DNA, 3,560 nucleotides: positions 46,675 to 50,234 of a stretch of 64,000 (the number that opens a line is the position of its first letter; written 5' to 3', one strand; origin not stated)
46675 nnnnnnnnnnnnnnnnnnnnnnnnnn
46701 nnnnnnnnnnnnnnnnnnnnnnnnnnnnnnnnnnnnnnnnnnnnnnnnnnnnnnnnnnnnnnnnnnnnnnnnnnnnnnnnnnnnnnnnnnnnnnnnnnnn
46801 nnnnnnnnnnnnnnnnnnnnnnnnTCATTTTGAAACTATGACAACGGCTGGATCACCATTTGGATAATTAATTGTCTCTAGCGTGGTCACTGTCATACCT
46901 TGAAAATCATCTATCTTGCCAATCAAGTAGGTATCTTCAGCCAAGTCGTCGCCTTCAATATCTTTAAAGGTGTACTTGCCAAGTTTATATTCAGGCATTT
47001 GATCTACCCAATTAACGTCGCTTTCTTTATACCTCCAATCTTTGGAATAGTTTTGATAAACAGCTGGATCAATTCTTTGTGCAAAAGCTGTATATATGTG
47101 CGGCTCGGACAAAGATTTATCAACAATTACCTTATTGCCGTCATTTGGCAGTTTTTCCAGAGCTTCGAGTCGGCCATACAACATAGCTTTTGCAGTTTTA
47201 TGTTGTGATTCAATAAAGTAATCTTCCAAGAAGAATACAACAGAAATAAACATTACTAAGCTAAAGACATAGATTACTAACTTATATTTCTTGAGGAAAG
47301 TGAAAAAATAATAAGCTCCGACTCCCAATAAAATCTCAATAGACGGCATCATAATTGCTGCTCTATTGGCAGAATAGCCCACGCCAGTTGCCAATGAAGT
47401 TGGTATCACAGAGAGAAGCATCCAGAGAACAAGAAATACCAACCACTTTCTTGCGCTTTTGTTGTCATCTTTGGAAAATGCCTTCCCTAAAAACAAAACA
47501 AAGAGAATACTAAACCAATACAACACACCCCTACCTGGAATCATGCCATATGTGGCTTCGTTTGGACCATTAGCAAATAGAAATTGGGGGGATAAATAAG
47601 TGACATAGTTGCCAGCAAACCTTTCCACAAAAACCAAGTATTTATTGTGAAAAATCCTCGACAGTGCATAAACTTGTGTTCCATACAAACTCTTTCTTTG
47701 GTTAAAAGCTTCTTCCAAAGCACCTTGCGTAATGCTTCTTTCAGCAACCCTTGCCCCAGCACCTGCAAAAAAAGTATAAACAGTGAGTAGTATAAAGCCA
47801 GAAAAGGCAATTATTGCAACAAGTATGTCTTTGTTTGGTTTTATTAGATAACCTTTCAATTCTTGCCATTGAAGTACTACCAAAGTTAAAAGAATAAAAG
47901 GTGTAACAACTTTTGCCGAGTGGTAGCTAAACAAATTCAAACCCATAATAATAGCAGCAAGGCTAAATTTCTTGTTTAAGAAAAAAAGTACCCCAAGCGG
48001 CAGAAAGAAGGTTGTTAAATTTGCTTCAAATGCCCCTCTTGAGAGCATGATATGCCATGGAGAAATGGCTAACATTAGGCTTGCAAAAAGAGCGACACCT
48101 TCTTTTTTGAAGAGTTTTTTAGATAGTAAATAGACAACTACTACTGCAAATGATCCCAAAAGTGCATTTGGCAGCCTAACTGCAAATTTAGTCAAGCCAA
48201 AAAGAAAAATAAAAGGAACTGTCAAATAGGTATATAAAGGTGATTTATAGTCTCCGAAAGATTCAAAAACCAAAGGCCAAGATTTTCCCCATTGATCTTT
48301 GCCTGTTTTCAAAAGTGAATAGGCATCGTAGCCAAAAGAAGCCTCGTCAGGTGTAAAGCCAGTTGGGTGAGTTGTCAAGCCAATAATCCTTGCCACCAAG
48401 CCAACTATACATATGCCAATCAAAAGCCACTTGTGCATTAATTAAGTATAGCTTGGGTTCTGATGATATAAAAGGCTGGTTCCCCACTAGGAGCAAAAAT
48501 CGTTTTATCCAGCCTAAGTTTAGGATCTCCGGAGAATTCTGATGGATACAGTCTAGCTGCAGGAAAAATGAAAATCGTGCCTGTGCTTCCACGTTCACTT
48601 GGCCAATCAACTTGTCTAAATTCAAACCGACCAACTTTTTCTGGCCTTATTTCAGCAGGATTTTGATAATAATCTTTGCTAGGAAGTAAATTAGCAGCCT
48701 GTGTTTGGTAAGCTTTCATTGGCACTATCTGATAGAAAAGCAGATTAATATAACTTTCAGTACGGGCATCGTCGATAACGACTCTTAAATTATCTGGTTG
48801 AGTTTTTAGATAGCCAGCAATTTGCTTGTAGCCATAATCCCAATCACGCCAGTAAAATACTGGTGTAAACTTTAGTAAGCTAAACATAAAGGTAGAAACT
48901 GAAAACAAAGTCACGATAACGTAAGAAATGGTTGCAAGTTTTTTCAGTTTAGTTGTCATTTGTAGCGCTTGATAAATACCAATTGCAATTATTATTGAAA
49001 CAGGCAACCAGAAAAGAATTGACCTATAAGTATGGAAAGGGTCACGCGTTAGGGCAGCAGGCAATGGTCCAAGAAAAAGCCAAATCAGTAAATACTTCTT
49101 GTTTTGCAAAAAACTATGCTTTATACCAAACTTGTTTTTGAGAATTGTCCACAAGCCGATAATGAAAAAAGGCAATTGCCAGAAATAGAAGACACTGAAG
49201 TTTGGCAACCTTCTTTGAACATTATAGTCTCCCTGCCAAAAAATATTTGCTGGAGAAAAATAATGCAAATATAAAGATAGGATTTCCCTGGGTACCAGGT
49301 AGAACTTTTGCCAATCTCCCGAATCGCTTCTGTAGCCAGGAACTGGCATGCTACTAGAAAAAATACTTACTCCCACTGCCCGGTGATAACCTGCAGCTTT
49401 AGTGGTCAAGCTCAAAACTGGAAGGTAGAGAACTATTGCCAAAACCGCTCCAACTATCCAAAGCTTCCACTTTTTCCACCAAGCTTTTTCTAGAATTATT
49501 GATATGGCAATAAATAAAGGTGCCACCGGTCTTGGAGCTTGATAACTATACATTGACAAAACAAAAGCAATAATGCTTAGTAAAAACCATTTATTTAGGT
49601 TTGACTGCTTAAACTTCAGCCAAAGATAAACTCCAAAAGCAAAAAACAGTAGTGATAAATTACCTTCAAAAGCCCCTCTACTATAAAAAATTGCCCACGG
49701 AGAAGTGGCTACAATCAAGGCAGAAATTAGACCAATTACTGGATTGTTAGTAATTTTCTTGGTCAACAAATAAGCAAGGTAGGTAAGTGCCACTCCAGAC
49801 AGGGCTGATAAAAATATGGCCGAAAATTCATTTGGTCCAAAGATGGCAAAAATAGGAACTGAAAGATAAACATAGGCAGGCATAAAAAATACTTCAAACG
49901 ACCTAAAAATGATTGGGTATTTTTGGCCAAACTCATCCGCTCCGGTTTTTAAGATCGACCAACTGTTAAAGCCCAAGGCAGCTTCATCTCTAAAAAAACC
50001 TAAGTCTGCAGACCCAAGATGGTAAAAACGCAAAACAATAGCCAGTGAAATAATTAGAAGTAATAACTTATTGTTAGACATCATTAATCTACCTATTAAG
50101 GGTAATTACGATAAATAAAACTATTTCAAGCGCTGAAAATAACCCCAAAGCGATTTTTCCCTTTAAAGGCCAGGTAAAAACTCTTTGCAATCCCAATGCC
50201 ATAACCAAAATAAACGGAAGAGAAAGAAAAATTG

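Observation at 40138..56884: Seven-fold expansion of PMT/ArnT-like GT-C glycosyltransferases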

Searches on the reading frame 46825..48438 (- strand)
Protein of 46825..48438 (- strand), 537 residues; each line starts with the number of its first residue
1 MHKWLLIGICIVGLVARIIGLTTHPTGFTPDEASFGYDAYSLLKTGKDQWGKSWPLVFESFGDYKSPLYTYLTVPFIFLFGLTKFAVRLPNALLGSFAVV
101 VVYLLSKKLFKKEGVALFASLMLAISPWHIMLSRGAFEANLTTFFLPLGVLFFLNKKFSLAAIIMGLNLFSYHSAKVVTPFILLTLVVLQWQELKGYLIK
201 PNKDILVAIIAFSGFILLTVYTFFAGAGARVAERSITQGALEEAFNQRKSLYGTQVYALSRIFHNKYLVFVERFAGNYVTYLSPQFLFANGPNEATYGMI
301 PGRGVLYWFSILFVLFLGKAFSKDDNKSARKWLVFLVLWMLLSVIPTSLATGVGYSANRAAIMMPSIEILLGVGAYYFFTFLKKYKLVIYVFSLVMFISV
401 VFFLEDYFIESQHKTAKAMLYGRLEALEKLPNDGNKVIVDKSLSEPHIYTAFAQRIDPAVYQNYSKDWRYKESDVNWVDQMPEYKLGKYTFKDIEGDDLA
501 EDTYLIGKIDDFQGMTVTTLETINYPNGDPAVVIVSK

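Call 4: search_protein_families(library=pfam, proteins=[window:46825-48438:-], max_evalue=0.01)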
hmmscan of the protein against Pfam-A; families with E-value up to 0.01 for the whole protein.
window:46825-48438:- (537 aa): 2 families
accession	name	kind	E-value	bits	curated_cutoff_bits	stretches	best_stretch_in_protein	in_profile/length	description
PF02366.24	PMT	-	3.2e-07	30.6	22.7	1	66-183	63-189/245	Dolichyl-phosphate-mannose-protein mannosyltransferase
PF13231.12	PMT_2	-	4.4e-07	30.7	26.1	1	65-213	2-152/160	Dolichyl-phosphate-mannose-protein mannosyltransferase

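Call 5: search_protein_families(library=ncbifam, proteins=[window:46825-48438:-], max_evalue=0.01)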
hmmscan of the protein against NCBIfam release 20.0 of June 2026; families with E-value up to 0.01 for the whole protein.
window:46825-48438:- (537 aa): 1 family
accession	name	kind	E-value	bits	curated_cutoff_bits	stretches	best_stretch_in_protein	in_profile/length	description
TIGR03663.1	TIGR03663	subfamily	6.6e-08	32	126.25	1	6-346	4-309/435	flippase activity-associated protein Agl23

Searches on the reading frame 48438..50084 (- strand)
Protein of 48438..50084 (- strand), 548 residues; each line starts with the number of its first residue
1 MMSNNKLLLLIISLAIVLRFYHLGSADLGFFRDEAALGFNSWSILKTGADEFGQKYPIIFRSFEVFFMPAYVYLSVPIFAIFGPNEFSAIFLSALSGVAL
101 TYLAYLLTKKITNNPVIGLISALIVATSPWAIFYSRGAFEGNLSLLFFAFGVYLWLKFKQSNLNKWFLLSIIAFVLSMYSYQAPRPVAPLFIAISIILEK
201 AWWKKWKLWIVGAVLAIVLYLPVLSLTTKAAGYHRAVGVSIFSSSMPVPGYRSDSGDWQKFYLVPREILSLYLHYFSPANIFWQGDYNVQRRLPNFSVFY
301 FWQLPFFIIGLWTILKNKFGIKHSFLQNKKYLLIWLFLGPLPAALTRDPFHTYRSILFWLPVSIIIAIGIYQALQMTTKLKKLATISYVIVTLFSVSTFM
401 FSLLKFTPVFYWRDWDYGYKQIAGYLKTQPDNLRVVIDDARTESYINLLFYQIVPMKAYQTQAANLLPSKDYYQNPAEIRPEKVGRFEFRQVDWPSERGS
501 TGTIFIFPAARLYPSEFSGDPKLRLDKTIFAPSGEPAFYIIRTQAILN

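Call 4: search_protein_families(library=pfam, proteins=[window:48438-50084:-], max_evalue=0.01)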
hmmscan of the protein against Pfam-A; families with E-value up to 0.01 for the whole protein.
window:48438-50084:- (548 aa): 2 families
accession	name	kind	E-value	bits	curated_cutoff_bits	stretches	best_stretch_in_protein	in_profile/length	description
PF13231.12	PMT_2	-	1.3e-14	55.1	26.1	1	71-225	6-159/160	Dolichyl-phosphate-mannose-protein mannosyltransferase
PF02366.24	PMT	-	6e-05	23.1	22.7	1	80-210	75-212/245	Dolichyl-phosphate-mannose-protein mannosyltransferase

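Call 5: search_protein_families(library=ncbifam, proteins=[window:48438-50084:-], max_evalue=0.01)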
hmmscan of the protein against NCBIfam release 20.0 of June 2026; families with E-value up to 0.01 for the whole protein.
window:48438-50084:- (548 aa): 2 families
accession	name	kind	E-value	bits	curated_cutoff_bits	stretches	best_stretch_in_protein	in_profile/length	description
TIGR03663.1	TIGR03663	subfamily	3.2e-08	33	126.25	1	7-385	3-352/435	flippase activity-associated protein Agl23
NF047440.1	LA3751_2_3_fam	subfamily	0.0063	15.4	200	1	69-220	83-236/460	LA_3751/LA_3752 family putative glycosyltransferase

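Call 76: find_homologous_proteins(query=window:48438-50084:-, max_evalue=1e-20)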
Query window:48438-50084:- (548 aa): 184 proteins with E <= 1e-20 among 8000 candidates; the best 120 are listed.
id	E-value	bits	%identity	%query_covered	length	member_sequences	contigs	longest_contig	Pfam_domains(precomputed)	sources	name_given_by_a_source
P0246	0.0e+0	1229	100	100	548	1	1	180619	PF13231.13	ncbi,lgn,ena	-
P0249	1.1e-249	848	68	99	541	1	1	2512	PF02366.25,PF13231.13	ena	-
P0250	9.9e-218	743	60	99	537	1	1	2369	PF13231.13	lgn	-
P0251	7.2e-214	730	60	98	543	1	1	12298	PF13231.13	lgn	-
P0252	8.2e-214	730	59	99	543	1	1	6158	PF13231.13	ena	-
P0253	8.7e-214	730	59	98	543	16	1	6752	PF13231.13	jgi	-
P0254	7.4e-213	726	61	96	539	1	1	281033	PF13231.13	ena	-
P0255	2.0e-212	725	61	96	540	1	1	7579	PF13231.13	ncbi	-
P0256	4.1e-210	717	60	99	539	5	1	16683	PF13231.13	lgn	-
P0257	5.8e-209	714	60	96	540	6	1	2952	PF13231.13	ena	-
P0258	8.5e-207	706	58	96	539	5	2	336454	PF13231.13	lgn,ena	-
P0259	1.6e-206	706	59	98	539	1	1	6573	PF02366.25,PF13231.13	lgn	-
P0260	2.0e-206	705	58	99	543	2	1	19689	PF13231.13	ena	-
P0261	4.8e-206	704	58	96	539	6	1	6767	PF13231.13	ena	-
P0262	1.3e-202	693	58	98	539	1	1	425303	PF13231.13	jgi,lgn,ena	-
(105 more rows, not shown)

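Call 82: find_encoding_contigs(protein=P0262, flank=8000, max_places=1)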
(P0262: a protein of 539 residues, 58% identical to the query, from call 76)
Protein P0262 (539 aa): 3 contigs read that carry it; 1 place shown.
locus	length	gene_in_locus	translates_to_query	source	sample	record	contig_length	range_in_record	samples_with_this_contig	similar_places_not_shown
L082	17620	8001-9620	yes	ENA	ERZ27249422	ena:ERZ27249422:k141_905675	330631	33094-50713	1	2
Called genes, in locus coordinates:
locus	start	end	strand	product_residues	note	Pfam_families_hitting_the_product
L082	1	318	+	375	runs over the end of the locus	-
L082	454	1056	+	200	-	PF09360:zf-CDGSH, PF06902:Fer4_19, PF09360:zf-CDGSH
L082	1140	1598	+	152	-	PF00583:Acetyltransf_1, PF13673:Acetyltransf_10, PF08445:FR47 (faint), PF13508:Acetyltransf_7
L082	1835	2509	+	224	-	PF01966:HD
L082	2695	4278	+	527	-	-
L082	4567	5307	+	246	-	-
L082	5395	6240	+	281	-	PF00561:Abhydrolase_1, PF12697:Abhydrolase_6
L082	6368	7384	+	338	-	PF02661:Fic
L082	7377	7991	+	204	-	-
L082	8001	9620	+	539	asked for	PF13231:PMT_2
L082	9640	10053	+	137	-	PF04307:YdjM, PF13803:DUF4184 (faint)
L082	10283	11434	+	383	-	PF13399:LytR_C (weak)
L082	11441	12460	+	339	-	PF01368:DHH, PF02272:DHHA1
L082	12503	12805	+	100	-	-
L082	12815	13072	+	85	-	PF01035:DNA_binding_1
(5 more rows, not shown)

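Call 83: find_encoding_contigs(protein=P0254, flank=8000, max_places=1)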
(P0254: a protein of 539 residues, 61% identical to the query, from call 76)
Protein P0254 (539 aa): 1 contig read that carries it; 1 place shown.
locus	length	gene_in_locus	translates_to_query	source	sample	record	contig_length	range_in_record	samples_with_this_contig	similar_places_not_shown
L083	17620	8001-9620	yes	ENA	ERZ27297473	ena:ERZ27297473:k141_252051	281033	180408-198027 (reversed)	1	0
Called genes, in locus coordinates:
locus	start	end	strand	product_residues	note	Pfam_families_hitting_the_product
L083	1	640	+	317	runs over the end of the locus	PF00583:Acetyltransf_1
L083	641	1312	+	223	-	PF01467:CTP_transf_like (faint)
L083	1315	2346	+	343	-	PF01636:APH (faint)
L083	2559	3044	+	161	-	PF12840:HTH_20, PF01022:HTH_5, PF04945:YHS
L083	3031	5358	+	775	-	PF00403:HMA, PF00122:E1-E2_ATPase, PF00702:Hydrolase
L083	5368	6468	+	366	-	PF13386:DsbD_2, PF13473:Cupredoxin_1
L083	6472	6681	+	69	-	PF00403:HMA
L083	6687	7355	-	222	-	PF00535:Glycos_transf_2, PF10111:Glyco_tranf_2_2, PF13641:Glyco_tranf_2_3 (weak)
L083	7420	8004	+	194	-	-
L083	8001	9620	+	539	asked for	PF13231:PMT_2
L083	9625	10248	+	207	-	PF00702:Hydrolase, PF13419:HAD_2 (weak)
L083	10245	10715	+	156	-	PF00254:FKBP_C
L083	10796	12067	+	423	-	PF02812:ELFV_dehydrog_N, PF00208:ELFV_dehydrog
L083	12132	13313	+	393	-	PF00155:Aminotran_1_2, PF01053:Cys_Met_Meta_PP (weak), PF01212:Beta_elim_lyase (weak)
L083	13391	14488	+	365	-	PF01702:TGT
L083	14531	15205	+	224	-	PF13399:LytR_C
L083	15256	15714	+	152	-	-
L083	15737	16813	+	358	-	PF03462:PCRF, PF00472:RF-1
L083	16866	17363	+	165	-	-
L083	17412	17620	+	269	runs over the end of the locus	PF00005:ABC_tran, PF20720:nSTAND3 (weak), PF13401:AAA_22 (weak), PF13304:AAA_21 (faint)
